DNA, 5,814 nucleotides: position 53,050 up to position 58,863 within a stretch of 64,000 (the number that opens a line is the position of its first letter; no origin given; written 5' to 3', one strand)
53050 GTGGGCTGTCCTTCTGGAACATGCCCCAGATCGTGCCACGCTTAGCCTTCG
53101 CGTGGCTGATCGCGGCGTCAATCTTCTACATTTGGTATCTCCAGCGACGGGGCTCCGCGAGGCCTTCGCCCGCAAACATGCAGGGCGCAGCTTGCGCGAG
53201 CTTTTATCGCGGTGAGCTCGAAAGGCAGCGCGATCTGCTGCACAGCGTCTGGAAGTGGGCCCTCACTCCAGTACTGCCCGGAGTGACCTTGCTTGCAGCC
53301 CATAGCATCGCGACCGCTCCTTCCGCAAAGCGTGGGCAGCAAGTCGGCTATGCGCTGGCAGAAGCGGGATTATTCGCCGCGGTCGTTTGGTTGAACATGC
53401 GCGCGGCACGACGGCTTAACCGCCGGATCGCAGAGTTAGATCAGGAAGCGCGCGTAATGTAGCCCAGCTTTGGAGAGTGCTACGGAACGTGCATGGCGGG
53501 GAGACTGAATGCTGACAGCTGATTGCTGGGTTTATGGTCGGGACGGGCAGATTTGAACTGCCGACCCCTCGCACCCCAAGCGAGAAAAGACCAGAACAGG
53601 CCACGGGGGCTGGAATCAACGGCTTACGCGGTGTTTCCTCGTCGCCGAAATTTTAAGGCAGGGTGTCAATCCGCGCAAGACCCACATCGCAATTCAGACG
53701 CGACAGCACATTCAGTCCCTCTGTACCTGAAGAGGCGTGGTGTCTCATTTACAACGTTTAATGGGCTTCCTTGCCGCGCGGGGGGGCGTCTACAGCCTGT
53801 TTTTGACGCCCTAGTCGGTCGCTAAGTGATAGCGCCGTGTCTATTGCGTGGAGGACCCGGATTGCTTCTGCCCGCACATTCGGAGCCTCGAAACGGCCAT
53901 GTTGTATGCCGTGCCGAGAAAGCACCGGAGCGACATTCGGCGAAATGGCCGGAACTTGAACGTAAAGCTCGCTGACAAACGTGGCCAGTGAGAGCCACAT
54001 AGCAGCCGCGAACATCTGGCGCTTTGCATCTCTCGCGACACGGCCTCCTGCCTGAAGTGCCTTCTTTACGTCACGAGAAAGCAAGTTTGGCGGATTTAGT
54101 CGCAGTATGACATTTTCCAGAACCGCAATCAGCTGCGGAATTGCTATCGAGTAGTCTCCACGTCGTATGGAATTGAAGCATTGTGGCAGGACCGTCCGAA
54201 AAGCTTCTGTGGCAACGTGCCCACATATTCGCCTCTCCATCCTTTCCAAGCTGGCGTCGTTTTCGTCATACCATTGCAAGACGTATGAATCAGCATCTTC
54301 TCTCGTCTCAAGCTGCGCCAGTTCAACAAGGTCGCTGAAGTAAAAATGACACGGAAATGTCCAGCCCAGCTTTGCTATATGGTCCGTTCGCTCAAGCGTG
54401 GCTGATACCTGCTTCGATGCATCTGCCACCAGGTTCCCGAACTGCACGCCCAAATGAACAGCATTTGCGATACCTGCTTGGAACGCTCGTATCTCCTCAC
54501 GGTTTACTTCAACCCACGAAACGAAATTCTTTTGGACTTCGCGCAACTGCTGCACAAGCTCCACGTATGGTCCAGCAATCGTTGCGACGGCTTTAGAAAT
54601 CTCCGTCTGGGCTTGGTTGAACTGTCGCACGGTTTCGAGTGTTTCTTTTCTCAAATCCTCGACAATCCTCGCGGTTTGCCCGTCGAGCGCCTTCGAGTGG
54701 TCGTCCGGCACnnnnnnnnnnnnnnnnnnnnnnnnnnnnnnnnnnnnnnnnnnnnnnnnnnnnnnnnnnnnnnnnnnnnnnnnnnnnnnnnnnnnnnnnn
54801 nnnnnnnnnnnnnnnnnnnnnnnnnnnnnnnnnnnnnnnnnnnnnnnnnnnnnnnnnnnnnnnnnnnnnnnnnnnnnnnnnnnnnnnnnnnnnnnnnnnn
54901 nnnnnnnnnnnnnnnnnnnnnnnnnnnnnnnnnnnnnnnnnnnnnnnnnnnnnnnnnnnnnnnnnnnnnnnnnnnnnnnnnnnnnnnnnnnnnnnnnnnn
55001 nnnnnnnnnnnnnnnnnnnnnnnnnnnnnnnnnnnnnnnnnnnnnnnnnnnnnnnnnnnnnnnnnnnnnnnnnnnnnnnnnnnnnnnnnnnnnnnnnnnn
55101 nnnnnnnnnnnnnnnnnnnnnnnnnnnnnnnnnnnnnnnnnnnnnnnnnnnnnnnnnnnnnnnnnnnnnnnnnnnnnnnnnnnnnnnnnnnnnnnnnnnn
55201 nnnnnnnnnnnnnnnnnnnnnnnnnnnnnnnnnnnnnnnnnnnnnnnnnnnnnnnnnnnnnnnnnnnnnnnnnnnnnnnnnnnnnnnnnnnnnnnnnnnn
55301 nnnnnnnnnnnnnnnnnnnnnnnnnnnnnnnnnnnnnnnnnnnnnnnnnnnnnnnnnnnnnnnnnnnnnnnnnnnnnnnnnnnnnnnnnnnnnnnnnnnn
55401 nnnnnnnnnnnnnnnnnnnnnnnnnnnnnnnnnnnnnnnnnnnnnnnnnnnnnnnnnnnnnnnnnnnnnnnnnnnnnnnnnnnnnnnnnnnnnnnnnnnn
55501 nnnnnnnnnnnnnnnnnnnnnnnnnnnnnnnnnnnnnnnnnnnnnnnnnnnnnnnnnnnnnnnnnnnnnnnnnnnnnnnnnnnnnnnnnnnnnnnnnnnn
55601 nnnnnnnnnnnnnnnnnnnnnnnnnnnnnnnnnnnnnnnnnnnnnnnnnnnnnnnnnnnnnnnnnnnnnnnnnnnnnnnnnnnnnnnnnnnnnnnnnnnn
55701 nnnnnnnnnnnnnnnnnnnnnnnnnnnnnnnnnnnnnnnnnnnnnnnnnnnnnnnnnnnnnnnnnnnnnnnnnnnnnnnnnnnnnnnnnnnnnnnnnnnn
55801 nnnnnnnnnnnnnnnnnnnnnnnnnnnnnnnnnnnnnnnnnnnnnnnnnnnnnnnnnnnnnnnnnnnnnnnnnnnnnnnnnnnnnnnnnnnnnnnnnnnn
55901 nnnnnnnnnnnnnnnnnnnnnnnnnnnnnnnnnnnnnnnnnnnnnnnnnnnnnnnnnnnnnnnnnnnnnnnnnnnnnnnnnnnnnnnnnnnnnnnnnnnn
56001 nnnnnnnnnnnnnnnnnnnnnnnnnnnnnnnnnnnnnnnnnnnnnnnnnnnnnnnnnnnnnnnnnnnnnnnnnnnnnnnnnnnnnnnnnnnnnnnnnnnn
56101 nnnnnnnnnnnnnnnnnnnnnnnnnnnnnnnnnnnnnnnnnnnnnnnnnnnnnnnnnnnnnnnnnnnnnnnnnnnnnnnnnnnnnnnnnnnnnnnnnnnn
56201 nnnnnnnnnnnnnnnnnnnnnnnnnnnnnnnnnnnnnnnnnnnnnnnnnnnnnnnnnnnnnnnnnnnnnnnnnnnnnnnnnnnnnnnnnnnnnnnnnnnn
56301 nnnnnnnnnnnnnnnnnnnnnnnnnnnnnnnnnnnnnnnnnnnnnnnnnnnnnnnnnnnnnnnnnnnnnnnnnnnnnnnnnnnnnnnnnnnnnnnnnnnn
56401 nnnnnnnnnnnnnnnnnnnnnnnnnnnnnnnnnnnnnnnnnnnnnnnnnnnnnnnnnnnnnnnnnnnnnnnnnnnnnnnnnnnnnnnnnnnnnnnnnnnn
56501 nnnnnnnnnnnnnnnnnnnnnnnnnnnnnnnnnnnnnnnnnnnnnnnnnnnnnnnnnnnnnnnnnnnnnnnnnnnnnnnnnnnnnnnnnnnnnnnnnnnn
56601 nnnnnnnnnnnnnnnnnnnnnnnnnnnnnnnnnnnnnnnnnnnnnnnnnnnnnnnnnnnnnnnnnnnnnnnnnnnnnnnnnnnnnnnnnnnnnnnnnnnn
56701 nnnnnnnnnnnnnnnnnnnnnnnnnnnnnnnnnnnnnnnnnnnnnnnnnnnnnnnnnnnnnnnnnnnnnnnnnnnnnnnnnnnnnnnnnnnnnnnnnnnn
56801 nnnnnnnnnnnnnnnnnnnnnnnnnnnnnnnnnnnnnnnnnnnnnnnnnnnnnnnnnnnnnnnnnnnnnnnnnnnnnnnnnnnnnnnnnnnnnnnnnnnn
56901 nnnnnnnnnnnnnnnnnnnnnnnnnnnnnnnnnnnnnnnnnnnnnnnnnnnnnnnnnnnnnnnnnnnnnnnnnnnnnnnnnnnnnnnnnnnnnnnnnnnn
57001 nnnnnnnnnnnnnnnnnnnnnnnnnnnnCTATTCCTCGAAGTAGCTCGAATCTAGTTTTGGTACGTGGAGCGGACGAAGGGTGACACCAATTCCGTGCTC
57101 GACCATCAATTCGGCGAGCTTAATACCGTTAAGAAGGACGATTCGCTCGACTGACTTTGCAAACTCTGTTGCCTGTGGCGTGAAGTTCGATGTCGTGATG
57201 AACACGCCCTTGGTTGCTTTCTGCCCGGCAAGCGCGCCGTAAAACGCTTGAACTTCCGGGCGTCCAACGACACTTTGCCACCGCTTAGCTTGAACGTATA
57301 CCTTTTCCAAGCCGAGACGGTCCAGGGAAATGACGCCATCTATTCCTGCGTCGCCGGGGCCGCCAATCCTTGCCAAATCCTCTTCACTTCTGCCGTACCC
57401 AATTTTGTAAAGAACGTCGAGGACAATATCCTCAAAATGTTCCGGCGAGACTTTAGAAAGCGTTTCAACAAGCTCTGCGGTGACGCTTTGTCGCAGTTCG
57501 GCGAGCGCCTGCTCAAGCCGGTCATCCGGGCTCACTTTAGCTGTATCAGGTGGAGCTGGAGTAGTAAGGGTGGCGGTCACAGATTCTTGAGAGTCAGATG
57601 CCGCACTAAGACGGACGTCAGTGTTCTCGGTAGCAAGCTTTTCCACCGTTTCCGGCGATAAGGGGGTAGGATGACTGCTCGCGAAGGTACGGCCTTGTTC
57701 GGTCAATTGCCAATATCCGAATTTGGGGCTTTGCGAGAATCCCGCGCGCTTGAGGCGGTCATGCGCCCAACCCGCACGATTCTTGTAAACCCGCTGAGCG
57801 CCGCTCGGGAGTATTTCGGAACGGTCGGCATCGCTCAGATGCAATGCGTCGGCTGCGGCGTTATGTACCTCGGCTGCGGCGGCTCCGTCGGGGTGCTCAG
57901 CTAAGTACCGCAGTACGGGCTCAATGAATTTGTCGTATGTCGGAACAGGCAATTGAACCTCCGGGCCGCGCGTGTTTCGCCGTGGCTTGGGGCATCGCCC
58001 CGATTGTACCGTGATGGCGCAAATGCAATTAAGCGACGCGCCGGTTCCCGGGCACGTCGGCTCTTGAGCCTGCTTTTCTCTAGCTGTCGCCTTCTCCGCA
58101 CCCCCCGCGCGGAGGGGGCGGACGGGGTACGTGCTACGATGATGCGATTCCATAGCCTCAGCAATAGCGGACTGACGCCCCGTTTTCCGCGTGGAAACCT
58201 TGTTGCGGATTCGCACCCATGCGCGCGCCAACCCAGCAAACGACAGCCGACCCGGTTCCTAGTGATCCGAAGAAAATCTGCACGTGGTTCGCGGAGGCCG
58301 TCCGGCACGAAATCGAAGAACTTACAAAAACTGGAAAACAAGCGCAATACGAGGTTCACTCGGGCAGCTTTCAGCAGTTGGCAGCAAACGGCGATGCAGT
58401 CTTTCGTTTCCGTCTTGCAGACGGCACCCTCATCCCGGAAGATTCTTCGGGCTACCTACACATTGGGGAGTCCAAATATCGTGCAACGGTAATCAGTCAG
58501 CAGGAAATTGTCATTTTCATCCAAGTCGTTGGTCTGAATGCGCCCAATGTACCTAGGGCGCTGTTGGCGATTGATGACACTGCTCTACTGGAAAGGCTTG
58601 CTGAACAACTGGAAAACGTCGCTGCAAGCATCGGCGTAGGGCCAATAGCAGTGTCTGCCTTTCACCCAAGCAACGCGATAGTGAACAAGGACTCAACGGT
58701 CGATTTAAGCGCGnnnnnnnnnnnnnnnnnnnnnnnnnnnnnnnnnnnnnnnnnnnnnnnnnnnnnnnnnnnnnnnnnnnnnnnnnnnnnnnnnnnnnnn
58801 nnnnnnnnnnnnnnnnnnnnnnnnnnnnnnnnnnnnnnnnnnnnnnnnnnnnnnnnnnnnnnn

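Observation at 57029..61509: Divergent Mrr plus 1096-aa SF1 helicase/PLD nuclease/zinc-ribbon fusion (Mokosh type II-like with extra modules)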

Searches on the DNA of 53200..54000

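Call 66: search_rna_families(source=window, start=53200, end=54000, threshold=evalue, max_evalue=1, show_alignments=2)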
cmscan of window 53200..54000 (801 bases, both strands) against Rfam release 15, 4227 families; matches with E-value up to 1: 0.
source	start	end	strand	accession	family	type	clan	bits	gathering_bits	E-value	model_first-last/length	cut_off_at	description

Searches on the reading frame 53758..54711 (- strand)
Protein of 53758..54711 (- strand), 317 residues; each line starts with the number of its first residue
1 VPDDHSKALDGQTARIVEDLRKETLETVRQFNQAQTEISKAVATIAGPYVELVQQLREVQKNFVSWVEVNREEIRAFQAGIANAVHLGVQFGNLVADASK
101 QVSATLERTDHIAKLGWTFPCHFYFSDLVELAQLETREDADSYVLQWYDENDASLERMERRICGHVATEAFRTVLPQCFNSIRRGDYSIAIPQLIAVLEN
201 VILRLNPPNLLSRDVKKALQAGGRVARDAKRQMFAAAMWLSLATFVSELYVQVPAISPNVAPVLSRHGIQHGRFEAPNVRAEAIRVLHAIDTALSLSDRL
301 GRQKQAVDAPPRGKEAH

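Call 3: search_protein_families(library=pfam, proteins=[window:53758-54711:-], max_evalue=0.01)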
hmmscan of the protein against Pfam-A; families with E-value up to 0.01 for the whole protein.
window:53758-54711:- (317 aa): 0 families

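Call 4: search_protein_families(library=padloc, proteins=[window:53758-54711:-], max_evalue=0.01)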
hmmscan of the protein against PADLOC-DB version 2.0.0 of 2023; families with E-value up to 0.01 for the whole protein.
window:53758-54711:- (317 aa): 1 family
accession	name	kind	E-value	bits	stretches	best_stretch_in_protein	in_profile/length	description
PDLC00598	ZorA1|ZorA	-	0.0014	15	1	6-113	384-486/663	MotA/ExbB/TolQ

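Call 6: search_protein_families(library=ncbifam, proteins=[window:53758-54711:-], max_evalue=0.01)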
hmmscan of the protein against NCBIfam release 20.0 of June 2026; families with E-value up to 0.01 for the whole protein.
window:53758-54711:- (317 aa): 0 families

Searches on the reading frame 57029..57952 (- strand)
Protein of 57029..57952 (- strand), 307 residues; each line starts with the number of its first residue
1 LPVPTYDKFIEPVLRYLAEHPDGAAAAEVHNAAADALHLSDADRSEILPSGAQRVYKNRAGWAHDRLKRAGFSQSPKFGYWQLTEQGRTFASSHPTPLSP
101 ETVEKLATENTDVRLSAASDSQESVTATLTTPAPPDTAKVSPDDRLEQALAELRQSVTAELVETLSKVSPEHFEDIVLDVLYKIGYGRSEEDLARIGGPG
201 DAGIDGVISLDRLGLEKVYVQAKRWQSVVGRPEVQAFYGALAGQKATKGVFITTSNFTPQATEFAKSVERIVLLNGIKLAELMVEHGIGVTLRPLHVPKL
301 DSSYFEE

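Call 3: search_protein_families(library=pfam, proteins=[window:57029-57952:-], max_evalue=0.01)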
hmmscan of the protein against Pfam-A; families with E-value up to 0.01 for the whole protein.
window:57029-57952:- (307 aa): 4 families
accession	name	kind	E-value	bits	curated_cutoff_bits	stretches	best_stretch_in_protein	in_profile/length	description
PF04471.18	Mrr_cat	-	1.3e-36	125.7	21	1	166-283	2-115/115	Restriction endonuclease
PF14338.12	Mrr_N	-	1.5e-24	86.4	29.5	1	6-91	1-85/87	Mrr N-terminal domain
PF22722.2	NA-iREase1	-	1.4e-08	35.1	27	1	200-279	23-104/106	NACHT-associated inactive Restriction Endonuclease 1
PF13156.12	Mrr_cat_2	-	0.00017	21.9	22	1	200-284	28-115/127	Restriction endonuclease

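Call 4: search_protein_families(library=padloc, proteins=[window:57029-57952:-], max_evalue=0.01)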
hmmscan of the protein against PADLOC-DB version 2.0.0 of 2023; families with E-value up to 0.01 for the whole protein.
window:57029-57952:- (307 aa): 7 families
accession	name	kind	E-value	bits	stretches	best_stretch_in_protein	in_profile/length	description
PDLC03657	mREase_IV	-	1.5e-112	374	1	1-306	1-315/317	Type IV methyl-directed restriction enzyme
PDLC04796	PDC-S02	-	1.9e-25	87.6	1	137-307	212-381/390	-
PDLC04819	PDC-S02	-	7e-19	66.2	1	123-286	150-309/334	-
PDLC04806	PDC-S02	-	2.5e-18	64.4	1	147-286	164-303/324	-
PDLC03663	mREase_IV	-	3.6e-13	47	1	163-298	407-537/544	Type IV methyl-directed restriction enzyme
PDLC04815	PDC-S02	-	3.1e-09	34.6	1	102-267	139-302/346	-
PDLC03852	LmuA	-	0.0019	16.3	1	163-212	13-60/336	-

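Call 6: search_protein_families(library=ncbifam, proteins=[window:57029-57952:-], max_evalue=0.01)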
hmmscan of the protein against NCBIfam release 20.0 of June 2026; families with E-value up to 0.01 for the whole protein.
window:57029-57952:- (307 aa): 0 families

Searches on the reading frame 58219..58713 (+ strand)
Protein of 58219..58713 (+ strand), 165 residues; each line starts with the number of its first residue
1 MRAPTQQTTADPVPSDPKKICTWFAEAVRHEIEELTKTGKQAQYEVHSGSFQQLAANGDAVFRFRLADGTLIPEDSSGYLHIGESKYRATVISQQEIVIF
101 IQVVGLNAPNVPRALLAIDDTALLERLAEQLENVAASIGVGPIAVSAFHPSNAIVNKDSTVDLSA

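Call 38: search_protein_families(library=pfam, proteins=[window:58219-58713:+], max_evalue=1)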
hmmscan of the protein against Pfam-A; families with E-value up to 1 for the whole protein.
window:58219-58713:+ (165 aa): 0 families
